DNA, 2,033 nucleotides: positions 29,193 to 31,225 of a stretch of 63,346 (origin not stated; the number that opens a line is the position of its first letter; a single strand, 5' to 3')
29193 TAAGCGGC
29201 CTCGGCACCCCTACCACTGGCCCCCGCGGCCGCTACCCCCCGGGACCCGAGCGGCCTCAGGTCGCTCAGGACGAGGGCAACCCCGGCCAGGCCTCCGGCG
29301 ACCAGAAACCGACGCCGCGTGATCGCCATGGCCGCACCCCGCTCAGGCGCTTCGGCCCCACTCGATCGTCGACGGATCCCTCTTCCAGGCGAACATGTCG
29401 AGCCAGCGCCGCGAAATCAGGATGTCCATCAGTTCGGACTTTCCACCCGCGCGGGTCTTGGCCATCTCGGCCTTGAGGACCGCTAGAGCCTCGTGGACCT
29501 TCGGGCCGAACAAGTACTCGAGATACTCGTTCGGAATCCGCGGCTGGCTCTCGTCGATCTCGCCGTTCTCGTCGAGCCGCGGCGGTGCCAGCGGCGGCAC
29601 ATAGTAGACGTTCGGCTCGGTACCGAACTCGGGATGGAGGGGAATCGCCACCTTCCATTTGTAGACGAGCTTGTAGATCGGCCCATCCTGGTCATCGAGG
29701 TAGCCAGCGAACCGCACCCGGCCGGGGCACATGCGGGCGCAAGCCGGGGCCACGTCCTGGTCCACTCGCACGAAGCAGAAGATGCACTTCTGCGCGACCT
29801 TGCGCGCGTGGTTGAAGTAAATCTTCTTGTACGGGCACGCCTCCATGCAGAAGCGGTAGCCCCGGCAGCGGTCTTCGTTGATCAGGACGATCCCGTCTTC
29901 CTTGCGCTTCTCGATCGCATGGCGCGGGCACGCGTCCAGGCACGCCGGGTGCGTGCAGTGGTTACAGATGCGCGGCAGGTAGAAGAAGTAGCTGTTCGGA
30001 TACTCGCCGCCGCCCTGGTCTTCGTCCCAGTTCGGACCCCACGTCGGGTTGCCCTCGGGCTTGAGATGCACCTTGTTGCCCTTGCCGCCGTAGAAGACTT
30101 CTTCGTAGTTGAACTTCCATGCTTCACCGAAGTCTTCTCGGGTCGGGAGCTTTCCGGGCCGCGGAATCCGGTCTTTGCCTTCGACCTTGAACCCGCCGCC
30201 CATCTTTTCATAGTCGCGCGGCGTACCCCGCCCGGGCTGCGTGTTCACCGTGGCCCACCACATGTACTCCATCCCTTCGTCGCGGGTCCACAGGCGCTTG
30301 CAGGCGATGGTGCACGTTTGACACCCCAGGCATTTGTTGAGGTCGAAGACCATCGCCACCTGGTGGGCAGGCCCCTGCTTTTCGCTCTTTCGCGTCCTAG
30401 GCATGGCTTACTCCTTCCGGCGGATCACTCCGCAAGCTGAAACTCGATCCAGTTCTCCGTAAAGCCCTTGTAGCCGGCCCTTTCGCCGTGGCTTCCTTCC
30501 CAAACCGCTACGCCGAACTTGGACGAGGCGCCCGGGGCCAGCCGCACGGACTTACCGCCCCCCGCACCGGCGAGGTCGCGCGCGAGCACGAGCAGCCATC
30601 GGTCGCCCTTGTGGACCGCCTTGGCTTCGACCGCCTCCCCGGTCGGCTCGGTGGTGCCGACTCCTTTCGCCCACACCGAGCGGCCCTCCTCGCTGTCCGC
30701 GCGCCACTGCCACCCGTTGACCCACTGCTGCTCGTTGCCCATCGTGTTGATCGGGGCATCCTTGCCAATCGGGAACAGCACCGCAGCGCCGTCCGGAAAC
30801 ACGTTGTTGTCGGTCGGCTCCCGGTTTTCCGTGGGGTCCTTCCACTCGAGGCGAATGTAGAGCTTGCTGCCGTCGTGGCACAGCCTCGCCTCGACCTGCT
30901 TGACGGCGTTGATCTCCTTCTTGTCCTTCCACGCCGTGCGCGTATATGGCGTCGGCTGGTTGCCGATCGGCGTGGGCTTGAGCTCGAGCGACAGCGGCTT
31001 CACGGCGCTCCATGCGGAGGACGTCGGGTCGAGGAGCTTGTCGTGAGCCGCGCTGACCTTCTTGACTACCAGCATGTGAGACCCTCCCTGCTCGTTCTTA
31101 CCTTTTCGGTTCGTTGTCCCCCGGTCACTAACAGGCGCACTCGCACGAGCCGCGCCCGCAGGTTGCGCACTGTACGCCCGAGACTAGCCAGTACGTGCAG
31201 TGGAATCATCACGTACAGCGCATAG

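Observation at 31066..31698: Membrane dihaem cytochrome b embedded in an EBDH-type operon suggests a quinone-coupled variant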

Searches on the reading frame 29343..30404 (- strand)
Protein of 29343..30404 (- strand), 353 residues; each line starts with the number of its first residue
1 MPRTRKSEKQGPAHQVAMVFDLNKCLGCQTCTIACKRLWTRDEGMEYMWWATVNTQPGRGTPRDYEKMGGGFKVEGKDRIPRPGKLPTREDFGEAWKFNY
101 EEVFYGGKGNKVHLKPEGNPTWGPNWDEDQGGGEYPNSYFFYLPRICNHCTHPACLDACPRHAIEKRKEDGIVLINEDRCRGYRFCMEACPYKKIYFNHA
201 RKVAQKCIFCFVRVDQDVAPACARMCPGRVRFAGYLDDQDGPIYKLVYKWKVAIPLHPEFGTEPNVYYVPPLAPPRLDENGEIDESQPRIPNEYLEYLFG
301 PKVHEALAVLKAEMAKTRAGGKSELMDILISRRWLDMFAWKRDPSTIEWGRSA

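Call 5: search_protein_families(library=pfam, proteins=[window:29343-30404:-], max_evalue=0.1)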
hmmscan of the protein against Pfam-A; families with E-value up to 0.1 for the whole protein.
window:29343-30404:- (353 aa): 11 families
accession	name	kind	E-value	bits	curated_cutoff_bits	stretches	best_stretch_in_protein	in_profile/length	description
PF13247.11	Fer4_11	-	6.5e-30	103.7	26.2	1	140-233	3-97/100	4Fe-4S dicluster domain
PF12838.12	Fer4_7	-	5.9e-11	43.1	27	2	147-193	2-51/52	4Fe-4S dicluster domain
PF13237.11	Fer4_10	-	1.5e-10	41.2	25.5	2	144-191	6-53/53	4Fe-4S dicluster domain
PF12797.12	Fer4_2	-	1.9e-06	27.9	24.5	2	18-36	3-21/22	4Fe-4S binding domain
PF13187.11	Fer4_9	-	8e-05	23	27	2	147-193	2-50/52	4Fe-4S dicluster domain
PF12837.12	Fer4_6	-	8.3e-05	22.8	25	2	18-36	2-20/24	4Fe-4S binding domain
PF00037.32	Fer4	-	9.2e-05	22.5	21.1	1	19-35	2-18/24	4Fe-4S binding domain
PF25160.1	LdpA_Fe-S-bd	-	0.00031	20.9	27.6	1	149-196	4-44/49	LdpA Fe-S cluster-binding domain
PF13534.11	Fer4_17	-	0.00041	21.3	22.2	0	24-41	1-18/61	4Fe-4S dicluster domain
PF14697.11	Fer4_21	-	0.0015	19.1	35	1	147-192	8-53/59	4Fe-4S dicluster domain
PF12800.12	Fer4_4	-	0.042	14.7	24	1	23-36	2-15/17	4Fe-4S binding domain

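Call 6: search_protein_families(library=ncbifam, proteins=[window:29343-30404:-], max_evalue=0.1)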
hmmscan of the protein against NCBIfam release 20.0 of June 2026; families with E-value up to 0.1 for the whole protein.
window:29343-30404:- (353 aa): 52 families (the best 25 are shown)
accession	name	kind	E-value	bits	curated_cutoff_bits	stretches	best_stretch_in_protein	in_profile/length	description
TIGR03478.1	DMSO_red_II_bet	subfamily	1.5e-158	526.8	480.7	1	14-338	2-321/321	DMSO reductase family type II enzyme, iron-sulfur subunit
NF042979.1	EthbenzDh_ebdB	equivalog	8.3e-139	462.3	740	1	6-339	11-344/354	ethylbenzene dehydrogenase subunit beta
TIGR01660.1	narH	equivalog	4.8e-66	223.2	524.05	2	14-236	5-272/492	nitrate reductase subunit beta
NF011569.0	PRK14993.1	equivalog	4e-39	134.5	416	2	142-269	95-222/244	tetrathionate reductase subunit TtrB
NF041715.1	arsenate_red_ArrB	equivalog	2.8e-37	128.5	450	3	108-199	16-108/233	arsenate respiratory reductase iron-sulfur subunit ArrB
NF045797.1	DsrO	equivalog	1.7e-33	116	200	1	142-269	98-234/235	sulfate reduction electron transfer complex DsrMKJOP subunit DsrO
TIGR03149.1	cyt_nit_nrfC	equivalog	1.1e-31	110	377.6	2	132-270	79-217/225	cytochrome c nitrite reductase Fe-S protein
TIGR02951.1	DMSO_dmsB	equivalog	5.5e-31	107.8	214.1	2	125-237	43-154/161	DMSO/selenate family reductase complex B subunit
NF008134.0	PRK10882.1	equivalog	4.3e-24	85.2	263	2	138-229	104-201/329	hydrogenase 2 operon protein HybA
NF041782.1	mnquin_red_QrcC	equivalog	4.4e-22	78.9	400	3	132-199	50-120/239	menaquinone reductase iron-sulfur cluster-binding subunit QrcC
TIGR01582.1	FDH-beta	equivalog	5.3e-19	68.4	334.7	2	146-231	92-177/283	formate dehydrogenase subunit beta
NF045715.1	sulf_resp_HmcB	equivalog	1.3e-18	67.2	420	2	145-229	105-191/307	sulfate respiration complex iron-sulfur protein HmcB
NF007382.0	PRK09898.1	equivalog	4.9e-16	58.9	213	1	128-213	106-189/208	ferredoxin-like protein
NF038355.1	FDH3_beta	equivalog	6.5e-12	45.8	240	1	147-210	54-121/180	formate dehydrogenase FDH3 subunit beta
NF045766.1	PhenlGlyoxDHPadI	equivalog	2.6e-10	39.6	700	1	146-227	54-129/443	NADH-dependent phenylglyoxylate dehydrogenase subunit beta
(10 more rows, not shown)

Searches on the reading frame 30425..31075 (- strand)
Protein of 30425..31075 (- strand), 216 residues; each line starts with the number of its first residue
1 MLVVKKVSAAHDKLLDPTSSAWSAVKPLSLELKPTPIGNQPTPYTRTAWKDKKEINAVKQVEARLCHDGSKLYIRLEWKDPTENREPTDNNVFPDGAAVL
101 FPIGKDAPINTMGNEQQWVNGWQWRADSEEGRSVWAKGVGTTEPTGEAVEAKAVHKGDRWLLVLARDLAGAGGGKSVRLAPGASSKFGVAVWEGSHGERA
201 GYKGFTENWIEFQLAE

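Call 5: search_protein_families(library=pfam, proteins=[window:30425-31075:-], max_evalue=0.1)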
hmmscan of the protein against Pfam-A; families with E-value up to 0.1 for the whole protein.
window:30425-31075:- (216 aa): 1 family
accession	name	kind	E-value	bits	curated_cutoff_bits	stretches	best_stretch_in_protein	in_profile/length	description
PF09459.16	EB_dh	-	2.9e-28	100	33.3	1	20-203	2-235/236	Ethylbenzene dehydrogenase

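Call 6: search_protein_families(library=ncbifam, proteins=[window:30425-31075:-], max_evalue=0.1)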
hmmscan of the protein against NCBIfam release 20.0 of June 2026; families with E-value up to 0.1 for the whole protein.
window:30425-31075:- (216 aa): 2 families
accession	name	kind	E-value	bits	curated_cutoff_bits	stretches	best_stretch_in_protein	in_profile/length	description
TIGR03477.1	DMSO_red_II_gam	subfamily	5.8e-42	143.4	169.85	1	3-214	2-206/206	DMSO reductase family type II enzyme, heme b subunit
NF042980.1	EthbenzDh_ebdC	equivalog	7.1e-34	117.1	400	1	4-214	3-212/214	ethylbenzene dehydrogenase subunit gamma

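Call 23: search_solved_structures(query=window:30425-31075:-, max_evalue=0.001, show_alignments=2)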
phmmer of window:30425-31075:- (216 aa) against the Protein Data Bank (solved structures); distinct sequences matched with E-value up to 0.001: 2.
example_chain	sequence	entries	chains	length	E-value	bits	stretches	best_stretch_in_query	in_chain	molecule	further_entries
2ivf_C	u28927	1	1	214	8.5e-28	100.6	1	4-214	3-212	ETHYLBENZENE DEHYDROGENASE GAMMA-SUBUNIT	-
7b04_C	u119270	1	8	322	9e-19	71.1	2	57-130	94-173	Nitrite oxidoreductase subunit C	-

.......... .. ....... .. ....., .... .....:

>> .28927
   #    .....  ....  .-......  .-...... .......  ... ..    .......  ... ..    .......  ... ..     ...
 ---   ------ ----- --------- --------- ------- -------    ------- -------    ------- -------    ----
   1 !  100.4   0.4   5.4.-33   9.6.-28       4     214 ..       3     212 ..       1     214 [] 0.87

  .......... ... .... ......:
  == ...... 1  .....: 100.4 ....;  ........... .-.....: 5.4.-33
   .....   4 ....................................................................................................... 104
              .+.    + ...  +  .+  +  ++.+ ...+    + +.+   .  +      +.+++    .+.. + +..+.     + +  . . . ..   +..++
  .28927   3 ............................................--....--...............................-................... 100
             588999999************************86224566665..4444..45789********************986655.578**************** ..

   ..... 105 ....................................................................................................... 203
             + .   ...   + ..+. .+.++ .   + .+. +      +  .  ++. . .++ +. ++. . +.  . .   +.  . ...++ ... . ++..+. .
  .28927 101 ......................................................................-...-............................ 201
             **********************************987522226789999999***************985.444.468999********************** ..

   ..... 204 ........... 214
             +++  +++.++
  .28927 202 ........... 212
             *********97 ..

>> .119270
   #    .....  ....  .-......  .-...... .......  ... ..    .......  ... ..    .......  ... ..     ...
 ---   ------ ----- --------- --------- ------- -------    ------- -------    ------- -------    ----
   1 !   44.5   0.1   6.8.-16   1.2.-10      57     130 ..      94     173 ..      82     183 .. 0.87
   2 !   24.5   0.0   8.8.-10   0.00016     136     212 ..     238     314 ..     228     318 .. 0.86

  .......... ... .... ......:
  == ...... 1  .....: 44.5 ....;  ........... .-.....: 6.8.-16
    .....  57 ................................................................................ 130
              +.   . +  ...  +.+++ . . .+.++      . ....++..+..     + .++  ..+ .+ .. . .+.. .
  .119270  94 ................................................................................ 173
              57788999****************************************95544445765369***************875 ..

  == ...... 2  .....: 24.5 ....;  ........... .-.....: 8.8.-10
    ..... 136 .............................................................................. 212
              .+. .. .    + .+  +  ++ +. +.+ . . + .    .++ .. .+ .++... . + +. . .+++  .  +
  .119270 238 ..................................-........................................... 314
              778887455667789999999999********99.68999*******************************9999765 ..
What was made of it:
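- Checked: gamma: EB_dh domain, with Met112/Lys203 aligned to the EbdC haem ligands Met108/Lys201 (call 23).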
